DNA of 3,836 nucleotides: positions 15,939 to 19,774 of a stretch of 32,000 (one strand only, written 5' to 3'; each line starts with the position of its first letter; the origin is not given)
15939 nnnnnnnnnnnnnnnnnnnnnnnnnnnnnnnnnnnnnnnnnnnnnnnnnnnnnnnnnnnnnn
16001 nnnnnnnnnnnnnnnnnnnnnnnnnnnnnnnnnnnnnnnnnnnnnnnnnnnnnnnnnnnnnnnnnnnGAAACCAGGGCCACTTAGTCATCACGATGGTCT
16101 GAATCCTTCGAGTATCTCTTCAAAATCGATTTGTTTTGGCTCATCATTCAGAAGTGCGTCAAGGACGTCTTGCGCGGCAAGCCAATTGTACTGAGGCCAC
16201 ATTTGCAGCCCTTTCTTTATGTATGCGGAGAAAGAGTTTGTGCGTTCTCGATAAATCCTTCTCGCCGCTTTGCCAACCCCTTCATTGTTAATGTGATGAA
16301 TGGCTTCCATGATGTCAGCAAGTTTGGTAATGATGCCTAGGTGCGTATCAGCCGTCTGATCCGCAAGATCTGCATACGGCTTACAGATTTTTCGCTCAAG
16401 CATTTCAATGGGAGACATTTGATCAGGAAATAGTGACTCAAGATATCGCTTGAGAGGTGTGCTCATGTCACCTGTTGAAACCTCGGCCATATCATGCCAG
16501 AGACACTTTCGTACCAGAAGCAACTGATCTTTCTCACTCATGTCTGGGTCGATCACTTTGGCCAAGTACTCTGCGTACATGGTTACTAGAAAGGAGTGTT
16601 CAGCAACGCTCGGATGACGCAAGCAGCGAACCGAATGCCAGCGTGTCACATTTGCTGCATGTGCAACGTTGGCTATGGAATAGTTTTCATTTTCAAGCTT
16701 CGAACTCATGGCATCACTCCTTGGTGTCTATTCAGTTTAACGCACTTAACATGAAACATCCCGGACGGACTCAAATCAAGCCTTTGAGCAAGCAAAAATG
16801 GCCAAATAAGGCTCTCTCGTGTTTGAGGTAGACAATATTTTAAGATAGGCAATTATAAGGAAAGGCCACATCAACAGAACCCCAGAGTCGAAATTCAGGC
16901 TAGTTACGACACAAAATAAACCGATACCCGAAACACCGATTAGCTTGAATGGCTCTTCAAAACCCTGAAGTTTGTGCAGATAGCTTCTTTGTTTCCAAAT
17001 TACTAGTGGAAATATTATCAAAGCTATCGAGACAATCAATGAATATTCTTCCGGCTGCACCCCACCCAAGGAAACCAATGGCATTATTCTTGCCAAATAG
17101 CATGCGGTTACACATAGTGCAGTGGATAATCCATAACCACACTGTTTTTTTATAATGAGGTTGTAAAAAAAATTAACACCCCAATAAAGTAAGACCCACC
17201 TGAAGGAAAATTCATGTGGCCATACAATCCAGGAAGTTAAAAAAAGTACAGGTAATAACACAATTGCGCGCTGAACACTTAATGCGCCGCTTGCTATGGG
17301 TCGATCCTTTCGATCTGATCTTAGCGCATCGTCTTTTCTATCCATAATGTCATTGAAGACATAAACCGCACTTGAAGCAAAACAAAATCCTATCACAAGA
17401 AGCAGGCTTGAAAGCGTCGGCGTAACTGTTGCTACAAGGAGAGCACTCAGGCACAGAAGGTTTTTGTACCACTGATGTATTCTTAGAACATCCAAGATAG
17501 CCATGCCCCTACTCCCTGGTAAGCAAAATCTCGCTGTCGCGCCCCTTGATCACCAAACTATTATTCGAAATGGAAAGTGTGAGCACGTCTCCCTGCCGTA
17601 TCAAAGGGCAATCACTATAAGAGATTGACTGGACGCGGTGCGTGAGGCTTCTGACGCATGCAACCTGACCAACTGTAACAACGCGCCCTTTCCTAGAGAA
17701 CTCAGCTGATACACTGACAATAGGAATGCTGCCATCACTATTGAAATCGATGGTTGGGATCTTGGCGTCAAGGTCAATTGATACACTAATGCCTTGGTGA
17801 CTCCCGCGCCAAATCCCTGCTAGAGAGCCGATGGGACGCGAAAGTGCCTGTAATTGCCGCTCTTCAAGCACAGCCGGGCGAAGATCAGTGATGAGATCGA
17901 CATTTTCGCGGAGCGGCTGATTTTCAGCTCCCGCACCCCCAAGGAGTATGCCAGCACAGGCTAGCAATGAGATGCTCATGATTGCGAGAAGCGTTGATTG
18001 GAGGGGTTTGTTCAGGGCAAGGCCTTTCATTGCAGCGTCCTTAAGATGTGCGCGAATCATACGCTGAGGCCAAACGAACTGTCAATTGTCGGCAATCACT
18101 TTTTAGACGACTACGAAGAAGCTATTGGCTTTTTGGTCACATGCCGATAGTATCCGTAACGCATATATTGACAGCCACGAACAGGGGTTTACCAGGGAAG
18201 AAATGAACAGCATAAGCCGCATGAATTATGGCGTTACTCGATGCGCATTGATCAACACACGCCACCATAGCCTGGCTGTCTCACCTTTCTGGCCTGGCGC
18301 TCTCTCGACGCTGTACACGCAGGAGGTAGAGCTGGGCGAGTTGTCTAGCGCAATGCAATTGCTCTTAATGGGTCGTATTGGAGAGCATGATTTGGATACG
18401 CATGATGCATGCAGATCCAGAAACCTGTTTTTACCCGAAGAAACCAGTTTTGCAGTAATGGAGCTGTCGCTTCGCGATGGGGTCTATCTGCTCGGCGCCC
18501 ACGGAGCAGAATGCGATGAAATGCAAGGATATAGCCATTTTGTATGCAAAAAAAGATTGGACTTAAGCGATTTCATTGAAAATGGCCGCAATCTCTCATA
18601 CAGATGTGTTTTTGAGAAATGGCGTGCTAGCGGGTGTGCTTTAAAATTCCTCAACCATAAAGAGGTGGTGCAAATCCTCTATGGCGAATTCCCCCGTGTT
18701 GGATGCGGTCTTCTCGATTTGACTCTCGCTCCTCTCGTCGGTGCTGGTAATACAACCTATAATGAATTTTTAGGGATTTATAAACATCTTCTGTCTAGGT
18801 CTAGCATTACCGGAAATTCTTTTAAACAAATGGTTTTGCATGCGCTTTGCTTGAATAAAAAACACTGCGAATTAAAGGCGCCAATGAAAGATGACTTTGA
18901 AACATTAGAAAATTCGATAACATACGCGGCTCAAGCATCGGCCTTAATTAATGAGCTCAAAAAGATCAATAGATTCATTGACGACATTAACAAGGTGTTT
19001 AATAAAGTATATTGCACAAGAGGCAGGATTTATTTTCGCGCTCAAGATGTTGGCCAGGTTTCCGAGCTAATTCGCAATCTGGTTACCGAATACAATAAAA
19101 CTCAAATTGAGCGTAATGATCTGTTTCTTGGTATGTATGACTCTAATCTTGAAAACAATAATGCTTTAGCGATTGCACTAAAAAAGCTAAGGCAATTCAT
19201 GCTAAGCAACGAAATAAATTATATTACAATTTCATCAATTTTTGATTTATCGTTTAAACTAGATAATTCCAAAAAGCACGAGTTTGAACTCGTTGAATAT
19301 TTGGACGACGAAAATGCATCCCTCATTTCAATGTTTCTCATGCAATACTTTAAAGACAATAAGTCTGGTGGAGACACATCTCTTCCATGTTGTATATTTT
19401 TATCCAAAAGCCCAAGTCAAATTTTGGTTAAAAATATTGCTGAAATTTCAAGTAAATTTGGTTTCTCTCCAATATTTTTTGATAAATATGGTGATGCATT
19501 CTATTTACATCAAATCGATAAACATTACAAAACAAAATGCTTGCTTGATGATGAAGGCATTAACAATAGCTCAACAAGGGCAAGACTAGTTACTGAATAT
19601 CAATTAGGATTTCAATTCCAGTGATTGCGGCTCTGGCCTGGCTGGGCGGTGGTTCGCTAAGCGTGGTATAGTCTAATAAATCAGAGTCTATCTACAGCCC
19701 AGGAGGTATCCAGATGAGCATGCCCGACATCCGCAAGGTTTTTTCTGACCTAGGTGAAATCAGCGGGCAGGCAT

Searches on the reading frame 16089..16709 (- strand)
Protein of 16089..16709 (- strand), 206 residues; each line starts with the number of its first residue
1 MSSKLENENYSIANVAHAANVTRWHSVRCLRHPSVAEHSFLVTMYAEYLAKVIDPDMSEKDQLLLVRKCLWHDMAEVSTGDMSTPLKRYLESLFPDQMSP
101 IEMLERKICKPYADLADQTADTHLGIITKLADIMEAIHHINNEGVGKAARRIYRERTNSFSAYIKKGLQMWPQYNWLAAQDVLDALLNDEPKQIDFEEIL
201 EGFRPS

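Call 8: search_protein_families(library=pfam, proteins=[window:16089-16709:-], max_evalue=0.01)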
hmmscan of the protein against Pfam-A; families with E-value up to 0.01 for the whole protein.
window:16089-16709:- (206 aa): 3 families
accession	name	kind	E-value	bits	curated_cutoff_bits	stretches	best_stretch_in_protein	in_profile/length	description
PF12917.13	YfbR-like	-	1.6e-16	60.9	25.9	1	15-143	6-144/182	5'-deoxynucleotidase YfbR-like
PF13023.12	HD_3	-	1.5e-09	38.5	22.5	1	21-86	7-71/165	HD domain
PF01966.28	HD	-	5.5e-05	23.9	22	1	35-81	1-43/116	HD domain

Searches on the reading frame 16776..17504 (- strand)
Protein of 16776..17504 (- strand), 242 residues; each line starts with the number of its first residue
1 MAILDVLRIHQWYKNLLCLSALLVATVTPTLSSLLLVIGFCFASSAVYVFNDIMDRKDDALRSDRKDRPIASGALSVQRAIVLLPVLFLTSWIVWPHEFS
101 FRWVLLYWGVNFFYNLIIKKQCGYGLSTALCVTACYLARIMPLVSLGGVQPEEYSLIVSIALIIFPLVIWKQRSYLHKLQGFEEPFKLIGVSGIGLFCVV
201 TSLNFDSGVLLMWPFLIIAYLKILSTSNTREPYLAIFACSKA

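Call 8: search_protein_families(library=pfam, proteins=[window:16776-17504:-], max_evalue=0.01)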
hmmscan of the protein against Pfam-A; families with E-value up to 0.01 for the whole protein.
window:16776-17504:- (242 aa): 1 family
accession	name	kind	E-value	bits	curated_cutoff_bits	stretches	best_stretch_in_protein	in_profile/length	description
PF01040.23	UbiA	-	2.2e-12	47.2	34.2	1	20-170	8-155/250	UbiA prenyltransferase family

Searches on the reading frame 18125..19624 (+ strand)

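Call 8: search_protein_families(library=pfam, proteins=[window:18125-19624:+], max_evalue=0.01)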
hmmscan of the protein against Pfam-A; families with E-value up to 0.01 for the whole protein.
window:18125-19624:+ (499 aa): 0 families

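Call 85: search_protein_families(library=ncbifam, proteins=[window:18125-19624:+], max_evalue=0.01)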
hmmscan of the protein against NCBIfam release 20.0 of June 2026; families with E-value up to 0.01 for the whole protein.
window:18125-19624:+ (499 aa): 1 family
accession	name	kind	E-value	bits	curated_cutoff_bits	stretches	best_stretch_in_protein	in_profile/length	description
NF040859.1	condensinMksF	equivalog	9e-17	60.2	1900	1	31-241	2-208/926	Mks condensin complex protein MksF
